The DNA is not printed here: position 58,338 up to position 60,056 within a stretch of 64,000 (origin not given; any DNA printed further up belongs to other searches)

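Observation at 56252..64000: Sortase-dependent pilus locus (adhesin, E-box backbone pilin, two class-C sortases) next to the dockerin triplet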

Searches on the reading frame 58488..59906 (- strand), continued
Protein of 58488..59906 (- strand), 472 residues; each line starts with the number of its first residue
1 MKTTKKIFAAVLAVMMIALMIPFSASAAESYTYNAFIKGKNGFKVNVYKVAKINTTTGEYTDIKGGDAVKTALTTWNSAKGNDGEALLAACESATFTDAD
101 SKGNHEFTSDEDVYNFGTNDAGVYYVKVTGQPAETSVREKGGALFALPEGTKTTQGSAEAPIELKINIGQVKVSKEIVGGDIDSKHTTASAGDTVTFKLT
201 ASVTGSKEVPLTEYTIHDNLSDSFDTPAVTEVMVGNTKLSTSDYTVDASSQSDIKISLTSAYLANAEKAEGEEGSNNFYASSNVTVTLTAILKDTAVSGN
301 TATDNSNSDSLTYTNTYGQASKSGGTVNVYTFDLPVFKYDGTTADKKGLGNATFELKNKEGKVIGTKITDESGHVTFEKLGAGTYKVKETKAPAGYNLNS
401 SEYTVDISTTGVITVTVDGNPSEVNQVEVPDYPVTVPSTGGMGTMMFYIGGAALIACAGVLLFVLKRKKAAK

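Call 29: search_solved_structures(query=window:58488-59906:-, max_evalue=1, show_alignments=4)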
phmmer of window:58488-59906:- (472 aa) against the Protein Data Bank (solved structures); distinct sequences matched with E-value up to 1: 39.
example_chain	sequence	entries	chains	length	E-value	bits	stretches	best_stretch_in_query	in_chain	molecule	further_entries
6fwv_A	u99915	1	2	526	2.1e-14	56.7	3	334-417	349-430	Collagen Adhesion protein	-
9uvm_A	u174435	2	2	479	1.7e-11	47.1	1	277-468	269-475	FimA fimbrial subunit-like protein, putative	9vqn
8bdw_A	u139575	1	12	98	1e-10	44.6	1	331-421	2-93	Cell surface adherence protein,collagen-binding domain, LPXTG-motif cell wall anchor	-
2ww8_A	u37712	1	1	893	8.6e-10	41.5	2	349-429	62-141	CELL WALL SURFACE ANCHOR FAMILY PROTEIN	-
9uvr_A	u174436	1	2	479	2.6e-09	39.9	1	190-467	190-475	Surface protein, putative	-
4hss_A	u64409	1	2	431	1.5e-08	37.4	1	193-404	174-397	Putative fimbrial subunit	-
3kpt_A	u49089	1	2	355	5.5e-08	35.5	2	342-419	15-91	Collagen adhesion protein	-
6m7c_A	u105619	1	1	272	5.8e-08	35.5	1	335-421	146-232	Pilus assembly protein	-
3rkp_A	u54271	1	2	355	5.9e-08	35.5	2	342-419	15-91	Collagen adhesion protein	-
7bvx_A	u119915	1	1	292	7.6e-08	35.1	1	334-421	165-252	Pilus assembly protein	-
4hsq_A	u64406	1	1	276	3.9e-07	32.7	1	193-404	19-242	Putative fimbrial subunit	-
6m3y_A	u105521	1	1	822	1.2e-06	31.2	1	337-421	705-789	Pilus assembly protein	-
6m48_A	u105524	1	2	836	1.2e-06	31.1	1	337-421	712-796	SpaC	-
3phs_A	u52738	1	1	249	8.8e-06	28.3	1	368-420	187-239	Cell wall surface anchor family protein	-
9fgq_D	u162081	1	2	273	2.7e-05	26.7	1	336-423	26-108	Histone H2B type 1-B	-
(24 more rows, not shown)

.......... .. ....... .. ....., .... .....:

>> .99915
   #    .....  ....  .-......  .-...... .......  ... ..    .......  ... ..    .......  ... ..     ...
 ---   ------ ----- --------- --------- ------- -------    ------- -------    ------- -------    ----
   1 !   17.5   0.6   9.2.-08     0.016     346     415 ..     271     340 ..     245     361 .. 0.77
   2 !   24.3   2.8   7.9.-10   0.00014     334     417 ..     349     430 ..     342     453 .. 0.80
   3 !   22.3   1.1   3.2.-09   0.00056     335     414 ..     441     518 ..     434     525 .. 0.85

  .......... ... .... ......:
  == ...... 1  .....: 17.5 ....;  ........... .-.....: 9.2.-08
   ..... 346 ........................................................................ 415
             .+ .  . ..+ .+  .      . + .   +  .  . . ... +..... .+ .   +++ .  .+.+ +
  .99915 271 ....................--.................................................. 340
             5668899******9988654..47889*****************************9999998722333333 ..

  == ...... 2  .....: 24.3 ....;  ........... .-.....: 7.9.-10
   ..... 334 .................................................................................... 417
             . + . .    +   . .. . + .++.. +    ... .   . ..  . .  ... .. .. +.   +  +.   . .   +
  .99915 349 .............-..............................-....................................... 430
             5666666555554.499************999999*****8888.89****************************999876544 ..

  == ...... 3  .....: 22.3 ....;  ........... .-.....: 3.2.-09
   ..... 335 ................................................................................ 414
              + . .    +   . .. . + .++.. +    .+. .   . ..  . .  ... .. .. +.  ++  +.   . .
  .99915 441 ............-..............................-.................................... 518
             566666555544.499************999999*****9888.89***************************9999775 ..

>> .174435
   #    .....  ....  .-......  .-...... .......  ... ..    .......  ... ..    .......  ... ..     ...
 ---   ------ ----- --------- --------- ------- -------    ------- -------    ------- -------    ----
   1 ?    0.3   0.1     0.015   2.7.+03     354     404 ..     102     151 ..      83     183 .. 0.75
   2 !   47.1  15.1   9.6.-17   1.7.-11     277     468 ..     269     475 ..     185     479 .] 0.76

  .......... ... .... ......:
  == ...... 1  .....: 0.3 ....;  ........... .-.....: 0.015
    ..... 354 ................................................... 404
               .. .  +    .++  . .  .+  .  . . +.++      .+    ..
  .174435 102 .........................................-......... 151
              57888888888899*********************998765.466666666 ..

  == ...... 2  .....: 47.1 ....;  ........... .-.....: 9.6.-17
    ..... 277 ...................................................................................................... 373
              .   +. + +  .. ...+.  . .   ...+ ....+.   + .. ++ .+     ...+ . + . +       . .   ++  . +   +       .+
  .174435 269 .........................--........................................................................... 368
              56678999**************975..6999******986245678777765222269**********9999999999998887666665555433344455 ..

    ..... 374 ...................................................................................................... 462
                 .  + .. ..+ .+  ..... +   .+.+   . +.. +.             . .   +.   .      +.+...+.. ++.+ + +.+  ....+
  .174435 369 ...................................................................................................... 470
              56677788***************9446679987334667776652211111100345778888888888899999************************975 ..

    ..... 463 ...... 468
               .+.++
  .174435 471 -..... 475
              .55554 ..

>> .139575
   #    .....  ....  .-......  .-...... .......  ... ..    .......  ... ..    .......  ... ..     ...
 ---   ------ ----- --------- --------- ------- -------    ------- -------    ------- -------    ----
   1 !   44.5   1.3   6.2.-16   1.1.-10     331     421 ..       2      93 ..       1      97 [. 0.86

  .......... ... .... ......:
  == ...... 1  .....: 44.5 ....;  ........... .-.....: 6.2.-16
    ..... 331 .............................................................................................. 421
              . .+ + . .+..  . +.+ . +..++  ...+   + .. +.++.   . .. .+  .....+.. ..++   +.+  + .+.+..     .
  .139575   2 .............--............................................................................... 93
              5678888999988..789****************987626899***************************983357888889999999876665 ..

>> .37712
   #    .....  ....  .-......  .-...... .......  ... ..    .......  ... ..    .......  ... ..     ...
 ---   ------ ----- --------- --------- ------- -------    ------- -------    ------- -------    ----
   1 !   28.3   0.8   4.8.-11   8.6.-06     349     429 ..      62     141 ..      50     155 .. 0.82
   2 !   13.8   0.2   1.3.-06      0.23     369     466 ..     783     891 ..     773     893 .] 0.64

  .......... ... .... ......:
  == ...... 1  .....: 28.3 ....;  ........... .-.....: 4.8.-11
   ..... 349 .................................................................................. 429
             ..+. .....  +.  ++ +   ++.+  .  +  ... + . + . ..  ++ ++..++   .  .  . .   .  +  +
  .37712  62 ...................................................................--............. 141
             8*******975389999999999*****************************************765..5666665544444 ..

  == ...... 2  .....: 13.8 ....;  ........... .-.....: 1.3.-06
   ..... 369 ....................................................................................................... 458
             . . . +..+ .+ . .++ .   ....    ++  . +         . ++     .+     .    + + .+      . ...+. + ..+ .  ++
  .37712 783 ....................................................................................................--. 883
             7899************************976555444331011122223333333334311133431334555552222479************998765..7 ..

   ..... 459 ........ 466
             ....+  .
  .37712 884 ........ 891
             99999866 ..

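Call 30: search_solved_structures(query=L001:5844-9824:+, max_evalue=1, show_alignments=3)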
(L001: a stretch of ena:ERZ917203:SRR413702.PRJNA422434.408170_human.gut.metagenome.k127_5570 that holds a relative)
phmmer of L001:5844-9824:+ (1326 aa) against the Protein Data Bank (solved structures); distinct sequences matched with E-value up to 1: 2.
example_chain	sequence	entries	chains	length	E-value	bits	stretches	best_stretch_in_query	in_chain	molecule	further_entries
1ncw_H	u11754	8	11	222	0.02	15.8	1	995-1130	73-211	IMMUNOGLOBULIN IGG2A | immunoglobulin igg2a, heavy chain | immunoglobulin igg2a, light chain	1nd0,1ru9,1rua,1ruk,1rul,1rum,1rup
2d5w_A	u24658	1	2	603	0.69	10.7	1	261-356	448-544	peptide ABC transporter, peptide-binding protein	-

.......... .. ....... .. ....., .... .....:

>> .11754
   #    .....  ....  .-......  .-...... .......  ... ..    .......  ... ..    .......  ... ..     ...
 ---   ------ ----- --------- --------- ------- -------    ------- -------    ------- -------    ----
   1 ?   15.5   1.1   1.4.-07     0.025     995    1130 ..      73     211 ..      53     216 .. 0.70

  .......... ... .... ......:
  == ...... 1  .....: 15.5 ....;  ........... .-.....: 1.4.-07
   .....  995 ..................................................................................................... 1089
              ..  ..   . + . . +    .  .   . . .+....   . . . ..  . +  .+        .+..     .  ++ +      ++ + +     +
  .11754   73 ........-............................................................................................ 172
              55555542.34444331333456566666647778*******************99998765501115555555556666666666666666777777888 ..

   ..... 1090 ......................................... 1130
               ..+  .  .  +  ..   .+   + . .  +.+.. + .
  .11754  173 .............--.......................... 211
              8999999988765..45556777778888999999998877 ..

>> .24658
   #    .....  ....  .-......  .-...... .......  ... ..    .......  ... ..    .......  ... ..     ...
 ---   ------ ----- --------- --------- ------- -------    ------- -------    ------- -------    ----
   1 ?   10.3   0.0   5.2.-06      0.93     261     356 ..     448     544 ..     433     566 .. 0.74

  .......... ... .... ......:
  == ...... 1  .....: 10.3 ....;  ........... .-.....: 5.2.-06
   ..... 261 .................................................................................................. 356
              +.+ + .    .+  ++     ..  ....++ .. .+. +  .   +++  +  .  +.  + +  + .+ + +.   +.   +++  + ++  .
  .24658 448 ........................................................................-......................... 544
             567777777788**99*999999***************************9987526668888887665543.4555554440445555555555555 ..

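Call 38: find_encoding_contigs(protein=P0151, flank=10000, max_places=3)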
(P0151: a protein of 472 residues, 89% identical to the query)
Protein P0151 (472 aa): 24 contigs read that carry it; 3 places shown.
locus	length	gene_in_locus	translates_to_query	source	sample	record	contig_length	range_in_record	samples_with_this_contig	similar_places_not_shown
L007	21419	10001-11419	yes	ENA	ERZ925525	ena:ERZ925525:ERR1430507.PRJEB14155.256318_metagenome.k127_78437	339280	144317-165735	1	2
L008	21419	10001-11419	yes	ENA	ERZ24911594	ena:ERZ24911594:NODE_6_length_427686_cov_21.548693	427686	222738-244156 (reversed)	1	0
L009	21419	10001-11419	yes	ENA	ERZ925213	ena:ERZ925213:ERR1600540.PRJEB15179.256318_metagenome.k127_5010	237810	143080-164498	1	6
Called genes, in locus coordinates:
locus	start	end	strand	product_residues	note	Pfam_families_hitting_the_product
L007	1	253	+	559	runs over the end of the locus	PF16697:Yop-YscD_cpl, PF00498:FHA, PF01098:FTSW_RODA_SPOVE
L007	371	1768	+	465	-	PF00905:Transpeptidase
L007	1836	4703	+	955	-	PF07517:SecA_DEAD, PF00270:DEAD (faint), PF01043:SecA_PP_bind, PF21090:P-loop_SecA, PF07516:SecA_SW, PF02810:SEC-C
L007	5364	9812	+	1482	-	PF16738:CBM26, PF24547:DUF7601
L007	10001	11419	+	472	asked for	PF17210:SdrD_B (weak), PF17802:SpaA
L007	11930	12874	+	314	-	PF04203:Sortase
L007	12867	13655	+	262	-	PF04203:Sortase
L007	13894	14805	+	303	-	PF00404:Dockerin_1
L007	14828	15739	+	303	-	PF00404:Dockerin_1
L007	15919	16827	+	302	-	PF00404:Dockerin_1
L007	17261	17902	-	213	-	-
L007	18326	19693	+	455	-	PF03448:MgtE_N, PF00571:CBS, PF01769:MgtE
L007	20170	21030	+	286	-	PF02219:MTHFR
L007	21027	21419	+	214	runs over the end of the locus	-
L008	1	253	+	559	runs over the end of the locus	PF16697:Yop-YscD_cpl, PF00498:FHA, PF01098:FTSW_RODA_SPOVE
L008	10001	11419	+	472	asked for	PF17210:SdrD_B (weak), PF17802:SpaA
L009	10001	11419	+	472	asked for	PF17210:SdrD_B (weak), PF17802:SpaA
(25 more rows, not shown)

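Call 39: search_protein_families(library=pfam, proteins=[L007:5364-9812:+], max_evalue=0.001)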
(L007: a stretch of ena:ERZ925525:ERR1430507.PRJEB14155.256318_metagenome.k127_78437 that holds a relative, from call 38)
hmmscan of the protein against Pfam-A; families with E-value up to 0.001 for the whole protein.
L007:5364-9812:+ (1482 aa): 3 families
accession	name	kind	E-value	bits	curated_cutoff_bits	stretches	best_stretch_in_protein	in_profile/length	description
PF24547.1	DUF7601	-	1.4e-12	48.7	27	1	1009-1135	3-114/116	Domain of unknown function (DUF7601)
PF16738.10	CBM26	-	1e-09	38.8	28.1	1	121-187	1-69/70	Starch-binding module 26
PF19407.5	DUF5979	-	8.4e-05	23.6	25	1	1046-1137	17-103/104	Domain of unknown function (DUF5979)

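Call 41: find_related_loci(query=A1, collection=genome_contigs, flank=10000)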
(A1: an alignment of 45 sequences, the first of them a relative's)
Query A1 (1326 aa) in genome_contigs; peptide patterns used: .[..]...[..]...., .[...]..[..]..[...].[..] (x = any residue, [..] = any of these).
344 stretches matched a pattern; 325 encode a relative of the query (tblastn E <= 1e-3); the best 80 are kept; 80 distinct loci.
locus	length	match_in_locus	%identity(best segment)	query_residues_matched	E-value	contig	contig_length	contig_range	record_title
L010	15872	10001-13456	58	2-1325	0e+0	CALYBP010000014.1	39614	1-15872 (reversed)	MAG: uncultured Ruminococcus sp. isolate BRZ_PQ__bin62 genome assembly, contig: BRZ_PQ__NODE_1525_length_39614_cov_13.75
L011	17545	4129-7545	59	5-1315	0e+0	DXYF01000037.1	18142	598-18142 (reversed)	MAG TPA_asm: Clostridiales bacterium isolate HRGM_Genome_3866 HRGM_Genome_3866_37, whole genome shotgun sequence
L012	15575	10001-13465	59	2-1326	0e+0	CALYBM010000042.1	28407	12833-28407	MAG: uncultured Ruminococcus sp. isolate E07__bin181 genome assembly, contig: E07__k127_6544170, whole genome shotgun se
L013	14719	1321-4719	33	153-1321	4e-150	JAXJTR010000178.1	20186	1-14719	MAG: Acutalibacteraceae bacterium isolate DOME_MAG_4516 4516_C0311_k141_670606, whole genome shotgun sequence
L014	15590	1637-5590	31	8-1321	2e-144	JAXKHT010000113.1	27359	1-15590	MAG: Acutalibacteraceae bacterium isolate DOME_MAG_996 996_C0117_k141_503138, whole genome shotgun sequence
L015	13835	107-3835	33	5-1325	1e-154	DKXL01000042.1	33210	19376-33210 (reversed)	MAG TPA_asm: Ruminococcaceae bacterium UBA7127 UBA7127_contig_3283, whole genome shotgun sequence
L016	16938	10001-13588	32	142-1321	2e-132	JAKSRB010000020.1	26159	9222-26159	MAG: Ruminococcus sp. isolate Horse_feces244 MAG244_20, whole genome shotgun sequence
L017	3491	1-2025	56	475-1326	3e-133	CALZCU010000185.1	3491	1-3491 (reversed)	MAG: uncultured Ruminococcus sp. isolate SRR14474049_bin.36_metaWRAP_v1.3_MAG genome assembly, contig: ERZ9423966.13079,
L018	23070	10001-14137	33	5-1321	1e-109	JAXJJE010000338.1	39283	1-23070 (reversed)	MAG: Acutalibacteraceae bacterium isolate DOME_MAG_1329 1329_C0122_k141_553906, whole genome shotgun sequence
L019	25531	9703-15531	34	2-1326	8e-105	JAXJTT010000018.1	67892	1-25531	MAG: Ruminococcus sp. isolate DOME_MAG_4550 4550_C0311_k141_60799, whole genome shotgun sequence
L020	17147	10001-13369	35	39-1323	6e-104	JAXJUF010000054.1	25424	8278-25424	MAG: Acutalibacteraceae bacterium isolate DOME_MAG_498 498_C0108_k141_445342, whole genome shotgun sequence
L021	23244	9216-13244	34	39-1323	3e-101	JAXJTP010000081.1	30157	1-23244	MAG: Acutalibacteraceae bacterium isolate DOME_MAG_4467 4467_C0310_k141_308306, whole genome shotgun sequence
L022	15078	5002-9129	34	5-1325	8e-118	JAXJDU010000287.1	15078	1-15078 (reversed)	MAG: Acutalibacteraceae bacterium isolate DOME_MAG_1207 1207_C0121_k141_583678, whole genome shotgun sequence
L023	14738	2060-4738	30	8-883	3e-88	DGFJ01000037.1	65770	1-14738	MAG TPA_asm: Ruminococcaceae bacterium UBA3903 UBA3903_contig_1659, whole genome shotgun sequence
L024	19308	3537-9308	30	5-1323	6e-87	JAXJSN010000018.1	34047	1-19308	MAG: Ruminococcus sp. isolate DOME_MAG_3876 3876_C0302_k141_92780, whole genome shotgun sequence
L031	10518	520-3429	31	123-1326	3e-69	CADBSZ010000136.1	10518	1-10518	MAG: uncultured Ruminococcus sp. isolate RUG14275 genome assembly, contig: RUG14275_asm_136, whole genome shotgun sequen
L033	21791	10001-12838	30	123-1326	4e-68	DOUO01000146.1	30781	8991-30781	MAG TPA_asm: Oscillospiraceae bacterium isolate UBA9824 contig_27040, whole genome shotgun sequence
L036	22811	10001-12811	30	141-1320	3e-63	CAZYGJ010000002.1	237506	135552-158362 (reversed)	MAG TPA_asm: uncultured Ruminococcus sp. isolate SRP313737_co1_197 genome assembly, contig: NODE_28_length_237506_cov_64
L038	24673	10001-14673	30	105-1326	7e-63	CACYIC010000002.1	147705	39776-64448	MAG: uncultured Ruminococcus sp. isolate RUG11959 genome assembly, contig: RUG11959_asm_2, whole genome shotgun sequence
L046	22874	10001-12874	29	123-1325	3e-57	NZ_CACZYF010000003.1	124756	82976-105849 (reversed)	MAG: uncultured Ruminococcus sp. isolate RUG13059, whole genome shotgun sequence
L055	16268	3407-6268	33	151-891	2e-51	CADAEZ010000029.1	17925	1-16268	MAG: uncultured Ruminococcus sp. isolate RUG13235 genome assembly, contig: RUG13235_asm_29, whole genome shotgun sequenc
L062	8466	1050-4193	30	159-1231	3e-47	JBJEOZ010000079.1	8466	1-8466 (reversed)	MAG: Ruminococcus sp. isolate FUKU04_bin.003 NODE_1679_length_8466_cov_7.755320, whole genome shotgun sequence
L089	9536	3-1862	32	481-1326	6e-41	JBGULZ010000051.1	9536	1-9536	MAG: Ruminococcus sp. isolate ruminal_MAG_245 ruminal_MAG_245_contig_0051, whole genome shotgun sequence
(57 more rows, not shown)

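Call 49: find_homologous_proteins(query=A1, max_evalue=1e-10)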
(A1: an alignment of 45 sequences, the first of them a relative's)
Query A1 (45 sequences) (1326 aa, profile of the alignment): 4399 proteins with E <= 1e-10 among 8000 candidates; the best 120 are listed.
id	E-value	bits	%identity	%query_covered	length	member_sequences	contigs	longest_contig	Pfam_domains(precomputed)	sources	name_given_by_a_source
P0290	0.0e+0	1195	31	55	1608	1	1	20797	PF12892.14,PF19407.6,PF24547.2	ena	-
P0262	0.0e+0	1162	30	67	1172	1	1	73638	PF24547.2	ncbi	-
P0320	0.0e+0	1089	27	54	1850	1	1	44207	PF19407.6,PF24547.2,PF17802.8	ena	-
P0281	0.0e+0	1086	31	57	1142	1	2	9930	PF24547.2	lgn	-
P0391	0.0e+0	1085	29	34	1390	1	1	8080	PF16738.11,PF24547.2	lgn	-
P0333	0.0e+0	1084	31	57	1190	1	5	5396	PF24547.2,PF17802.8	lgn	-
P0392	0.0e+0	1081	31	57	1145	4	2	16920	PF24547.2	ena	-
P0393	0.0e+0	1074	29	33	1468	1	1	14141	PF16738.11,PF24547.2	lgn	-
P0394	0.0e+0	1072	30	28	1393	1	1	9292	PF16738.11,PF24547.2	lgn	-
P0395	0.0e+0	1071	32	27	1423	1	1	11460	PF16738.11,PF24547.2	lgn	-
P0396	0.0e+0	1070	30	33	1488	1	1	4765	PF16738.11,PF24547.2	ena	-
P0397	0.0e+0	1069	33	27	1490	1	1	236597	PF16738.11,PF24547.2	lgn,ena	-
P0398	0.0e+0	1068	31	33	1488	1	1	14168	PF16738.11,PF24547.2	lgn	-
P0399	0.0e+0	1067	30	33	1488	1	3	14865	PF16738.11,PF24547.2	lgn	-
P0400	0.0e+0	1066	30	33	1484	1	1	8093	PF16738.11,PF24547.2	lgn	-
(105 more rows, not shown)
